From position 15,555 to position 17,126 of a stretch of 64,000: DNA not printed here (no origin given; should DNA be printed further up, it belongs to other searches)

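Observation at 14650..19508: Candidate undescribed defence operon: RloC-like zinc-hook ATPase/anticodon nuclease coupled to a DUF2130 coiled-coil PD-(D/E)xK protein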

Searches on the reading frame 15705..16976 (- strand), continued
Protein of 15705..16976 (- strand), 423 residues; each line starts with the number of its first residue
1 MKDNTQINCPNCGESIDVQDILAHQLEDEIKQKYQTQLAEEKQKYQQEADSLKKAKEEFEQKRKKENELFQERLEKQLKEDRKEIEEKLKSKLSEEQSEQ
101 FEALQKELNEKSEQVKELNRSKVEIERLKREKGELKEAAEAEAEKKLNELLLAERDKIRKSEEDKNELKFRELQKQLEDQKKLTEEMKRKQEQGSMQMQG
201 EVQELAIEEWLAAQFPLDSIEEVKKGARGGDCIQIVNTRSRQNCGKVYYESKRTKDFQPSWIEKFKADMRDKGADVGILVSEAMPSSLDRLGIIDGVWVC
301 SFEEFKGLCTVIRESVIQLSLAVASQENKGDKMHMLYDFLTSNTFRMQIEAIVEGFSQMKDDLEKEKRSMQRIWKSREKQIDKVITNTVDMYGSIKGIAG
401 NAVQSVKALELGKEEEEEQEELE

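Call 31: search_protein_families(library=pfam, alignment_id=A3, max_evalue=0.00001)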
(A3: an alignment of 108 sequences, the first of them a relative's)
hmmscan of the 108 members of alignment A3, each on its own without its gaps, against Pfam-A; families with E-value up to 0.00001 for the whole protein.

A. member 1, L005:6752-8686:+ (644 aa): 4 families
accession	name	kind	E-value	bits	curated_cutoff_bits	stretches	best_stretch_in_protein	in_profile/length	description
PF01935.23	DUF87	-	4e-34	119.1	23.2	1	142-444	1-218/220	Helicase HerA, central domain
PF05872.18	HerA_C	-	1.1e-08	34.7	22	0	455-541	247-336/502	Helicase HerA-like C-terminal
PF01580.24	FtsK_SpoIIIE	-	5.7e-07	29.6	24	0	157-188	33-63/221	FtsK/SpoIIIE family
PF10412.15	TrwB_AAD_bind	-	6.1e-07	29.1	20.5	1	162-216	13-63/387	Type IV secretion-system coupling protein DNA-binding domain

B. families by the number of members that match (of 108 scanned): 125 families (the first 25 are shown)
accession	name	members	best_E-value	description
PF13289.12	SIR2_2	7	1e-17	SIR2-like domain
PF20473.4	MmeI_Mtase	6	2.5e-94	MmeI, DNA-methyltransferase domain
PF07669.17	Eco57I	6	8.4e-52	Eco57I restriction-modification methylase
PF00270.35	DEAD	6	5.4e-48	DEAD/DEAH box helicase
PF04851.21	ResIII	6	2.5e-41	Type III restriction enzyme, res subunit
PF01935.23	DUF87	5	5.7e-38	Helicase HerA, central domain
PF05872.18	HerA_C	5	2.6e-34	Helicase HerA-like C-terminal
PF02384.22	N6_Mtase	5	1.3e-22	N-6 DNA Methylase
PF10412.15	TrwB_AAD_bind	5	1.1e-07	Type IV secretion-system coupling protein DNA-binding domain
PF00271.37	Helicase_C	4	1.3e-31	Helicase conserved C-terminal domain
PF20465.4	MmeI_hel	4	8.1e-24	MmeI, helicase spacer domain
PF12950.13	TaqI_C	4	2.9e-21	TaqI-like C-terminal specificity domain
PF01580.24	FtsK_SpoIIIE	4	1.2e-09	FtsK/SpoIIIE family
PF08327.17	AHSA1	3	8.5e-26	Activator of Hsp90 ATPase homolog 1-like protein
PF18135.7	Type_ISP_C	2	4.6e-112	Type ISP C-terminal specificity domain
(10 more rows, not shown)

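Call 36: search_protein_families(library=padloc, alignment_id=A2, max_evalue=1e-10)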
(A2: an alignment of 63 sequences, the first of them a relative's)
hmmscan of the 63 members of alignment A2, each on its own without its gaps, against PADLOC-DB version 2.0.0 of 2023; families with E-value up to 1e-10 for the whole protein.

A. member 1, L005:8943-10001:+ (352 aa): 37 families (the best 25 are shown)
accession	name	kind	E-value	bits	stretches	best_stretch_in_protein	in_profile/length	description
PDLC04853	PDC-S05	-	4.2e-133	441.6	1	21-346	4-331/336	-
PDLC04851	PDC-S05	-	3.9e-128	425.3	1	16-343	3-336/342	-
PDLC04843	PDC-S05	-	6.2e-128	424.6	1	21-346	4-321/330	-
PDLC04852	PDC-S05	-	3.5e-120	399.1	1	17-347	5-338/346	-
PDLC04868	PDC-S05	-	3e-112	373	1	21-339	4-331/335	-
PDLC04871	PDC-S05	-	9e-108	359.1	1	18-341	126-457/468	-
PDLC04864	PDC-S05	-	1.4e-101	337.5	1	91-351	20-273/277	-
PDLC04870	PDC-S05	-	8.5e-88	291.3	1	19-221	5-211/214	-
PDLC04876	PDC-S05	-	6.2e-65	216.2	1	20-179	5-171/174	-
PDLC04965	PDC-S23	-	6.9e-55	184.7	1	20-159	1-141/327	-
PDLC04854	PDC-S05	-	7.4e-55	183.9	1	20-145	1-131/212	-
PDLC04858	PDC-S05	-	5.4e-53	176.4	1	20-147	1-131/138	-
PDLC04964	PDC-S23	-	1.5e-52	176.8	1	20-157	1-144/331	-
PDLC04872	PDC-S05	-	2.8e-51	171.3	1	21-147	2-134/152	-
PDLC04879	PDC-S05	-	1.6e-47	160.3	1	21-150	3-135/285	-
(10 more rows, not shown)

B. families by the number of members that match (of 63 scanned): 219 families (the first 25 are shown)
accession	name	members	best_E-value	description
PDLC04098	HerA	5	3.2e-276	-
PDLC02188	HerA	5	2.2e-226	-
PDLC04103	HerA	5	3.1e-189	-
PDLC04102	HerA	5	4.5e-184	-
PDLC04105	HerA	5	1.5e-158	-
PDLC04106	HerA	5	5.9e-114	-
PDLC04104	HerA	5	5.9e-78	-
PDLC02185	HerA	5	2.9e-71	-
PDLC04100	HerA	5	1e-68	-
PDLC04097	HerA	5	1.6e-65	-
PDLC04101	HerA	5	1.7e-40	-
PDLC04107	HerA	5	8.4e-29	-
PDLC04140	mad8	5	2.3e-26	mads_8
PDLC04099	HerA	5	4.8e-20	-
PDLC01055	HerA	5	3.5e-19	Type III coevolved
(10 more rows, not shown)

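Call 37: search_protein_families(library=pfam, alignment_id=A4, max_evalue=0.00001)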
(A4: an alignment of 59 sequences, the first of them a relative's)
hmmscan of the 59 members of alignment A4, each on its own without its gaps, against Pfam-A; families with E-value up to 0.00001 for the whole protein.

A. member 1, L005:11500-11850:+ (116 aa): 0 families

B. families by the number of members that match (of 59 scanned): 76 families (the first 25 are shown)
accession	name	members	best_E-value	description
PF18962.6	Por_Secre_tail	4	2.8e-13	Secretion system C-terminal sorting domain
PF12833.13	HTH_18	3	2.2e-20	Helix-turn-helix domain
PF00072.30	Response_reg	3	8.3e-19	Response regulator receiver domain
PF04397.21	LytTR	3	5.5e-17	LytTr DNA-binding domain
PF06250.17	YhcG_C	2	6.9e-57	YhcG PDDEXK nuclease domain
PF08757.17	CotH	2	1.9e-55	CotH kinase protein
PF17761.7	DUF1016_N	2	1.8e-38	DUF1016 N-terminal domain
PF13424.12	TPR_12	2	3.7e-37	Tetratricopeptide repeat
PF00515.34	TPR_1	2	1.3e-33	Tetratricopeptide repeat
PF01408.29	GFO_IDH_MocA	2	5.6e-28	Oxidoreductase family, NAD-binding Rossmann fold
PF07719.23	TPR_2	2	1.3e-26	Tetratricopeptide repeat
PF04263.21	TPK_catalytic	2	1.4e-20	Thiamin pyrophosphokinase, catalytic domain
PF13181.12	TPR_8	2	7.8e-20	Tetratricopeptide repeat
PF13176.12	TPR_7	2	1.4e-17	Tetratricopeptide repeat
PF13414.12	TPR_11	2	8e-17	TPR repeat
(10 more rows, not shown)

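Call 51: search_protein_representatives(protein=window:15705-16976:-)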
Query: 423 residues. Proteins with E-value up to 0.001 (for the whole library): 4785; up to 1e-10: 3112; up to 1e-30: 1432. The best 150 are listed.
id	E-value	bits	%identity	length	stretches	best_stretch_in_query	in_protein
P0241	3.5e-152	523.5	52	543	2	36-413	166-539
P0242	4.9e-136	470.4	52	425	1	2-421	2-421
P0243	2.1e-134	465.0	54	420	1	3-415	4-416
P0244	9.6e-130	449.7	47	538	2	39-413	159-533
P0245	1.8e-126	438.9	79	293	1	1-282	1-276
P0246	8.2e-125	433.4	50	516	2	91-412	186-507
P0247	2.9e-122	425.1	76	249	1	180-418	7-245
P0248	6.6e-121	420.6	49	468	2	112-409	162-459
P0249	8.9e-118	410.3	79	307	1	184-411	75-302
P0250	4.2e-116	404.8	49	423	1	2-412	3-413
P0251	1.2e-115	403.3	57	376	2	80-398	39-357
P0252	9.5e-115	400.3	48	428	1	4-413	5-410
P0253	1.7e-114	399.5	46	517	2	45-417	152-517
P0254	4.6e-113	394.8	46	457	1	6-419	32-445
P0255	9.2e-113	393.8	48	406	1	1-416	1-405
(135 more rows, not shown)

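Call 63: predict_structure(alignment_id=A6)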
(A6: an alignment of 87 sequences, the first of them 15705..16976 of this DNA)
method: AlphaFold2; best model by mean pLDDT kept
length: 423 residues; sequences in the alignment: 87
mean_pLDDT: 85.2   pTM: 0.47
mean pLDDT of the five models: 85.2, 84.8, 83.3, 82.4, 80.8
residues with pLDDT >= 90: 224; 70-90: 144; 50-70: 35; < 50: 20
segments of 3 or more residues with pLDDT < 50: 1-4, 156-169
pLDDT, mean of each block of 10 residues (from residue 1): 55 76 87 94 96 96 95 95 93 92 93 92 89 84 73 50 45 64 73 77 93 98 88 97 96 95 95 96 96 97 96 97 84 78 78 82 88 90 90 89 87 60 52
secondary structure, 60 per line:
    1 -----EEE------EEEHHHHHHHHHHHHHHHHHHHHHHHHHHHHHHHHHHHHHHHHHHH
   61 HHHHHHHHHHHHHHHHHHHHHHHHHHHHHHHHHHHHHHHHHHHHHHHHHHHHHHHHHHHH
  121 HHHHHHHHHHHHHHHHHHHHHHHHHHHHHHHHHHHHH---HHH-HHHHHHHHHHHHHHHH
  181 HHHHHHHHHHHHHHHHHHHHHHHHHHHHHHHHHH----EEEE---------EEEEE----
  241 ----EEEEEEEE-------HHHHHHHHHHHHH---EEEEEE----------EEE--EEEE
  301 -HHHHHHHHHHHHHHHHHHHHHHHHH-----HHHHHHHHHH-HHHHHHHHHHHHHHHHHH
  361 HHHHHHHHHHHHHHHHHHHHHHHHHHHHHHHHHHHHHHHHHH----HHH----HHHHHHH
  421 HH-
elements in order: E6-8 E15-17 H18-157 H165-214 E219-222 E232-236 E245-252 H260-272 E276-281 E292-294 E297-300 H302-326 H332-341 H343-402 H414-422

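Call 66: fold_search(model_id=the predicted structure, library=pdb)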
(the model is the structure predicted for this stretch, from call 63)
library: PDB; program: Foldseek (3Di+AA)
matches with E <= 10: 298; with E <= 0.001: 0
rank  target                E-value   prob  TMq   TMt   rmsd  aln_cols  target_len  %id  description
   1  2wcz_B                3.0e-03  0.99  0.15  0.45   5.9       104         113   14  1.6A resolution structure of Archaeoglobus fulgidus Hjc, a Holliday junction resolvase from an archaeal hyperthermophi (released 2009-03-24)
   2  2wiz_A                6.1e-03  0.99  0.15  0.44   6.8       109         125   12  Crystal structures of Holliday junction resolvases from Archaeoglobus fulgidus bound to DNA substrate (released 2009-05-26)
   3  2wcw_A                8.5e-03  0.98  0.15  0.42   6.8       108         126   12  1.6A resolution structure of Archaeoglobus fulgidus Hjc, a Holliday junction resolvase from an archaeal hyperthermophi (released 2009-03-24)
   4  9ibq_A                9.0e-03  0.99  0.18  0.25   6.1       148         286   11  Structure of BstEII with DNA substrate (released 2026-03-04)
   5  4f0q_D                3.0e-02  0.90  0.18  0.17  15.8       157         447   16  MspJI Restriction Endonuclease - P21 Form (released 2012-08-08)
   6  2e52_B                3.7e-02  0.47  0.16  0.21  19.3       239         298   15  Crystal structural analysis of HindIII restriction endonuclease in complex with cognate DNA at 2.0 angstrom resolution (released 2007-12-18)
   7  4ic1_A                6.1e-02  0.54  0.15  0.29  13.7       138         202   18  Crystal structure of SSO0001 (released 2013-01-16)
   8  4ic1_D                6.9e-02  0.60  0.16  0.31  13.3       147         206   16  Crystal structure of SSO0001 (released 2013-01-16)
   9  2eo0_B                7.4e-02  0.80  0.19  0.51   6.8       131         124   17  Crystal Structure of Holliday Junction Resolvase ST1444 (released 2007-10-02)
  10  4f0p_B                7.9e-02  0.80  0.18  0.17  11.3       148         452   17  MspJI Restriction Endonuclease - P31 Form (released 2012-08-08)
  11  8a4a_A                1.0e-01  0.85  0.13  0.26   7.3        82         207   13  Structure of human Rep15 in complex with bovine Rab3C. (released 2022-08-10)
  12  9bgk_F                1.0e-01  0.75  0.18  0.07   5.1       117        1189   19  Structure of V.cholera DdmDE (2D:1E) in complex with DNA (released 2024-10-23)
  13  8a4c_C                1.2e-01  0.89  0.14  0.28   6.5        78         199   15  Structure of human Rep15:Rab3B complex. (released 2022-08-10)
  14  8a4c_A                1.3e-01  0.72  0.15  0.28   7.4        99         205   15  Structure of human Rep15:Rab3B complex. (released 2022-08-10)
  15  6p4w_B                1.8e-01  0.77  0.19  0.22   4.0       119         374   11  XPB helicase in a complex with truncated Bax1 from Sulfurisphaera tokodaii at 2.96 Angstrom resolution (released 2020-06-03)
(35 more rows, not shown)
